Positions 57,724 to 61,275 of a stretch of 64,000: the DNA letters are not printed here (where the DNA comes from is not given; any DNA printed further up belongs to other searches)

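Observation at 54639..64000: Compact NRPS-independent lipid-amide-type biosynthetic cluster: acyl-AMP ligase, ACP, Sfp PPTase, MacB-like exporter and two standalone C domains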

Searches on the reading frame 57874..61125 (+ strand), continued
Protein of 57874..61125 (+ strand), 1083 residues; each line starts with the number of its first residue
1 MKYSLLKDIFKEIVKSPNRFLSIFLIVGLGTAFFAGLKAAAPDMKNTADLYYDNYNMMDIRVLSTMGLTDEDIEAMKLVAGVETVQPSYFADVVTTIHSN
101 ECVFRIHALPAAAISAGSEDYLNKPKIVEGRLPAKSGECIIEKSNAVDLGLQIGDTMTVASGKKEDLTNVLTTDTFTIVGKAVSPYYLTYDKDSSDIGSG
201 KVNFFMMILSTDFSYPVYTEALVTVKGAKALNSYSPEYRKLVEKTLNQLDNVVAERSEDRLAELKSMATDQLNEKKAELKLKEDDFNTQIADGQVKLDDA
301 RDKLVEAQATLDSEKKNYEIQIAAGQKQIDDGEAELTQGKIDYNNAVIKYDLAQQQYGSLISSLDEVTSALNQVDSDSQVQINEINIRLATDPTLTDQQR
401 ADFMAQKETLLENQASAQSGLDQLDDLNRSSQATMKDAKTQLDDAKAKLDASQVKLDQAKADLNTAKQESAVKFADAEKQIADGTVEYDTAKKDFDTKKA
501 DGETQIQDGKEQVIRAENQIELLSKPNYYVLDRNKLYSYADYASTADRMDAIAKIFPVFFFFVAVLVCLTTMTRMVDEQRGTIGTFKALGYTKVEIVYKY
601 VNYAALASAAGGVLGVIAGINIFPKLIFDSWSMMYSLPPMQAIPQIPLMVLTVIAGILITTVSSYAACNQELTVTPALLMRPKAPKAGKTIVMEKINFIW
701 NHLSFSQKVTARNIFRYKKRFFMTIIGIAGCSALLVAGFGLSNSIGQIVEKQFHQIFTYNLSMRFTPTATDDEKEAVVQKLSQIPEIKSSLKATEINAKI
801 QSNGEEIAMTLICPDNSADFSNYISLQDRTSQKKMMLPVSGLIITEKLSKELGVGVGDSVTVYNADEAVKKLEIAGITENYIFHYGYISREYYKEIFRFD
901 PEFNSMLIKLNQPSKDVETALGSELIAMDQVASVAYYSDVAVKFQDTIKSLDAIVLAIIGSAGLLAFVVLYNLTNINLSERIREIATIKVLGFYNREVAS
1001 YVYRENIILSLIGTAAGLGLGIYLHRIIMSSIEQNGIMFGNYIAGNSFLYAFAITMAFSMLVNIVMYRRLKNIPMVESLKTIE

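Call 54: find_encoding_contigs(protein=P0483, flank=8000, max_places=1)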
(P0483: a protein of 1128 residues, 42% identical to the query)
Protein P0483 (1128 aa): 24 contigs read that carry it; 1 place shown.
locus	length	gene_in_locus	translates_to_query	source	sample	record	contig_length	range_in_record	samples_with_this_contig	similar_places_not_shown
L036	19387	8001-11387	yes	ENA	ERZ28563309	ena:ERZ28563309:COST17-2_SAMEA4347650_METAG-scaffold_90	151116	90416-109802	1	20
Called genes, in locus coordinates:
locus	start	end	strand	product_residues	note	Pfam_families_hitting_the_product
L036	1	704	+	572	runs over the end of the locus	PF00664:ABC_membrane, PF00005:ABC_tran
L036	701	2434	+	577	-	PF00664:ABC_membrane, PF00005:ABC_tran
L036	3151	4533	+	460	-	-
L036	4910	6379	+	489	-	PF04326:SLFN_AlbA_2, PF13749:HATPase_c_4, PF13412:HTH_24 (weak)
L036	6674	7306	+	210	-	PF00440:TetR_N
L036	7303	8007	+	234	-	PF00005:ABC_tran, PF13304:AAA_21 (faint), PF02463:SMC_N (weak)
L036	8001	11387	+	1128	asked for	PF12704:MacB_PCD, PF02687:FtsX, PF12704:MacB_PCD, PF02687:FtsX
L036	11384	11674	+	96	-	PF01541:GIY-YIG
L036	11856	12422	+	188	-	-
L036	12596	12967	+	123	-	PF06397:Desulfoferrod_N (weak), PF01880:Desulfoferrodox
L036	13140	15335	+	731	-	PF01138:RNase_PH, PF03725:RNase_PH_C, PF03726:PNPase, PF01138:RNase_PH, PF00013:KH_1, PF00575:S1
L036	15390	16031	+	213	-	PF02390:Methyltransf_4, PF13847:Methyltransf_31 (weak)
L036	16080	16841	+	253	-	-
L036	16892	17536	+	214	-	-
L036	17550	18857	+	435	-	PF01225:Mur_ligase, PF08245:Mur_ligase_M, PF02875:Mur_ligase_C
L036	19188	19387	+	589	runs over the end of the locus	PF06100:MCRA, PF13450:NAD_binding_8 (weak)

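Call 71: predict_structure(alignment_id=A2)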
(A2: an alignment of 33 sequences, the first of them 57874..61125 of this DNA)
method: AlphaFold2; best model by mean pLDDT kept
length: 1083 residues; sequences in the alignment: 33
mean_pLDDT: 81.9   pTM: 0.64
mean pLDDT of the five models: 81.9, 79.6, 77.3, 75.2, 74.9
residues with pLDDT >= 90: 210; 70-90: 749; 50-70: 116; < 50: 8
segments of 3 or more residues with pLDDT < 50: 1076-1083
pLDDT, mean of each block of 10 residues (from residue 1): 80 81 86 86 89 92 90 94 94 85 91 88 91 93 77 91 83 94 79 73 89 92 94 92 94 88 88 89 88 86 83 79 77 77 77 68 69 78 80 70 79 76 70 71 77 78 79 82 85 87 85 80 81 85 80 71 79 80 85 87 90 89 82 73 86 87 85 77 58 69 72 67 80 85 80 85 88 91 88 89 80 90 88 87 89 87 80 90 87 87 90 82 86 79 71 73 79 77 62 63 79 88 83 64 87 87 77 52 33
secondary structure, 60 per line:
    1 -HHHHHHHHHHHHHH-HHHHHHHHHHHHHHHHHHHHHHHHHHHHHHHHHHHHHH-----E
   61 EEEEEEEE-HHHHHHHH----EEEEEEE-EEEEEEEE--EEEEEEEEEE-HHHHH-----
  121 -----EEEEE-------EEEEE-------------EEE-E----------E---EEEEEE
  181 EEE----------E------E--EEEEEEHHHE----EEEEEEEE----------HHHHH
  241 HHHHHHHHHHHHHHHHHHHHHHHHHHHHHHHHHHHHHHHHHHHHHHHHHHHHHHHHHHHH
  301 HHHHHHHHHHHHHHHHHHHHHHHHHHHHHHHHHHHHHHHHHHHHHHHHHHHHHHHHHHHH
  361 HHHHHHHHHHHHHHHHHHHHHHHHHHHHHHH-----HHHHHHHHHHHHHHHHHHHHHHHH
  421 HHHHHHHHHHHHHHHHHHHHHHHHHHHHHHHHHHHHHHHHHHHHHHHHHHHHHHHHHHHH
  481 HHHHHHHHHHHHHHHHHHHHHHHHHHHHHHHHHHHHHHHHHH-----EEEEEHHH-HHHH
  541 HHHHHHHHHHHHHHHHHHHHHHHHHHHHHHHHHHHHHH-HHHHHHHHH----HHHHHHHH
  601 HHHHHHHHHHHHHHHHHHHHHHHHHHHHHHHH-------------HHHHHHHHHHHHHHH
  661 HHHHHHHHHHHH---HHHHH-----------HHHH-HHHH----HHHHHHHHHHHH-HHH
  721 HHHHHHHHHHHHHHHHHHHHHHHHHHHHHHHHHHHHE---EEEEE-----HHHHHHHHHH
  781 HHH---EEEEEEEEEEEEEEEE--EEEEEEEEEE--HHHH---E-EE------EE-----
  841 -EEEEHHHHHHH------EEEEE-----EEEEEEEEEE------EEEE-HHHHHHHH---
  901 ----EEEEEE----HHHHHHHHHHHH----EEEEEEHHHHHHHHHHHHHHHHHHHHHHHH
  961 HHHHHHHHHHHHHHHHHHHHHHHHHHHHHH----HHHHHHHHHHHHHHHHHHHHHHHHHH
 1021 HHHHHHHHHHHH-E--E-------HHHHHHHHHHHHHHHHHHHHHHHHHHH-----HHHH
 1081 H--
elements in order (helices of 4 or more, strands of 3 or more residues): H2-15 H17-54 E60-68 H70-77 E82-88 E90-97 E100-109 H111-115 E126-130 E138-142 E156-158 E175-183 E204-209 E218-225 H236-391 H397-522 E528-532 H537-578 H580-588 H593-632 H646-672 H676-680 H692-695 H697-700 H705-716 H718-756 E761-765 H771-783 E787-802 E805-814 H817-820 E842-845 H846-852 E859-863 E869-878 E885-888 H890-897 E905-910 H915-926 E931-936 H937-990 H995-1032 H1045-1071 H1077-1081

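Call 73: fold_search(model_id=the predicted structure, library=pdb)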
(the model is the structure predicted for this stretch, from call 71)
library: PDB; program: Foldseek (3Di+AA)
matches with E <= 10: 825; with E <= 0.001: 68
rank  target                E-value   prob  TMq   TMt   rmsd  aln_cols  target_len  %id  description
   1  9ge6_A                4.3e-20  1.00  0.49  0.63  21.5      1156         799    9  Structure of E. coli YbbAP (released 2025-05-28)
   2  9ge7_A                9.9e-18  1.00  0.45  0.57  23.6      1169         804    9  Structure of E. coli YbbAP with bound ATP analogue (released 2025-05-28)
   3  8g3a_A                8.4e-15  1.00  0.24  0.38  14.2       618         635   13  BceAB-S nucleotide free TM state 1 (released 2023-06-21)
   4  8s5g_A                1.4e-14  1.00  0.26  0.41  13.2       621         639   12  BceABS nucleotide-free state (released 2025-09-03)
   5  9rlc_E                1.8e-14  1.00  0.25  0.55   7.2       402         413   14  LolCDE complex with Lpp lipoprotein (released 2026-01-21)
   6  7tcg_A                2.1e-14  1.00  0.25  0.39  14.2       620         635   12  BceAB nucleotide-free conformation (released 2022-04-06)
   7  9rld_E                3.5e-14  1.00  0.24  0.53   7.5       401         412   14  LolCDE complex with Lpp lipoprotein (released 2026-01-21)
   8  9xro_E                5.4e-14  1.00  0.24  0.52   8.7       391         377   15  LolCDE in complex with SMT-738_3 (released 2026-03-18)
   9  5gko_A                9.8e-14  1.00  0.25  0.38   8.7       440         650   13  Crystal structure of tripartite-type ABC transporter, MacB from Acinetobacter baumannii (released 2017-11-15)
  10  7w7a_B                1.9e-13  1.00  0.22  0.55   7.8       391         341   13  Heme exporter in complex with Mn-containing protoporphyrin IX, Mn-anomalous data (released 2022-06-22)
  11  5xu1_M                2.0e-13  1.00  0.24  0.57   7.9       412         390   18  Structure of a non-canonical ABC transporter from Streptococcus pneumoniae R6 (released 2018-01-24)
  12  7arh_E                7.0e-13  1.00  0.24  0.52   7.6       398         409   14  LolCDE in complex with lipoprotein (released 2021-04-07)
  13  7w7a_J                1.1e-12  1.00  0.22  0.56   7.8       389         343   14  Heme exporter in complex with Mn-containing protoporphyrin IX, Mn-anomalous data (released 2022-06-22)
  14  7tch_A                1.4e-12  1.00  0.27  0.41  10.6       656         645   12  BceAB E169Q variant ATP-bound conformation (released 2022-04-06)
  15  5lil_A                1.5e-12  1.00  0.19  0.29  24.7       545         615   14  Structure of Aggregatibacter actinomycetemcomitans MacB bound to ATPyS (P21) (released 2017-11-15)
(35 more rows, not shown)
